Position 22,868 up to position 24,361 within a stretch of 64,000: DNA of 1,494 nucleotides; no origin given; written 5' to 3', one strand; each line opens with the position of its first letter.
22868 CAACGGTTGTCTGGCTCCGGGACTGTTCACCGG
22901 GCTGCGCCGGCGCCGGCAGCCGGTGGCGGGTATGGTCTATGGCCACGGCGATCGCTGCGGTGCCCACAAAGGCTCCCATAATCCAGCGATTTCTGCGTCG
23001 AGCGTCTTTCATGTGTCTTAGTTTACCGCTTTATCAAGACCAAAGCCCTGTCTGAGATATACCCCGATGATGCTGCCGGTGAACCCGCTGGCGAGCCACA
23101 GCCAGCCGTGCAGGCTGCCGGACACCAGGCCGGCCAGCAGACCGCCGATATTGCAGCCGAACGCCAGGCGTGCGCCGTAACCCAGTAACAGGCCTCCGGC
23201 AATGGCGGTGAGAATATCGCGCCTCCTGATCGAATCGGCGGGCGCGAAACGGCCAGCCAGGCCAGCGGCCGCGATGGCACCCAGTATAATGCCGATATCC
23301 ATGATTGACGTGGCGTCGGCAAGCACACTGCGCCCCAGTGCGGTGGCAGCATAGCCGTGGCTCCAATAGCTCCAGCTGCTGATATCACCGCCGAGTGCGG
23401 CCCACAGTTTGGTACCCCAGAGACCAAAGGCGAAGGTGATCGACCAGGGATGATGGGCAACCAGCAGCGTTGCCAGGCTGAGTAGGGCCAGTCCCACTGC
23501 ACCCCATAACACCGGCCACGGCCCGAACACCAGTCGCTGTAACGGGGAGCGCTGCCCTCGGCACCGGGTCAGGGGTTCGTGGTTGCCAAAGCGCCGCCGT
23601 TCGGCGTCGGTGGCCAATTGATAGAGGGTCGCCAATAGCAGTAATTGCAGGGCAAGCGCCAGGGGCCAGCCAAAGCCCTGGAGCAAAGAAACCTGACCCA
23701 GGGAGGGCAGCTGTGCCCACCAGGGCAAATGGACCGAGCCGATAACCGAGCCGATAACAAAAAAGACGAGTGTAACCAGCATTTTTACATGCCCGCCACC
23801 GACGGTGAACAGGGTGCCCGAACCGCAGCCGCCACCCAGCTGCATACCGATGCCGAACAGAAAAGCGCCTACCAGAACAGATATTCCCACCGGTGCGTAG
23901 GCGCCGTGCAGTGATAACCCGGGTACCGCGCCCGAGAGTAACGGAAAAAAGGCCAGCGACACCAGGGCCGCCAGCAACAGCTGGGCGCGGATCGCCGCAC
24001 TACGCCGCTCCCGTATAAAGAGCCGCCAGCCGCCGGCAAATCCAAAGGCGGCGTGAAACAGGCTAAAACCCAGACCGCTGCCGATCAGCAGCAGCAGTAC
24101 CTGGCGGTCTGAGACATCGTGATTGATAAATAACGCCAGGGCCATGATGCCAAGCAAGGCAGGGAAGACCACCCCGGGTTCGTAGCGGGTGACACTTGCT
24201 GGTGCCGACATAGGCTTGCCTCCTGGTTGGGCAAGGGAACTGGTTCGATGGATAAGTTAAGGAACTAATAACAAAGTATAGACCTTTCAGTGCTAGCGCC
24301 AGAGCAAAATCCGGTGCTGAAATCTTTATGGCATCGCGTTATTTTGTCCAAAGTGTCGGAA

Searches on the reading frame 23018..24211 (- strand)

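Call 76: search_protein_families(library=pfam, proteins=[window:23018-24211:-], max_evalue=0.001)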
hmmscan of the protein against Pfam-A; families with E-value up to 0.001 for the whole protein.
window:23018-24211:- (397 aa): 1 family
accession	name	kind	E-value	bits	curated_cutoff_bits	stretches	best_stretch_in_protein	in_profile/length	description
PF04143.19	Sulf_transp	-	4.1e-62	211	27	1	53-381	1-309/310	Sulphur transport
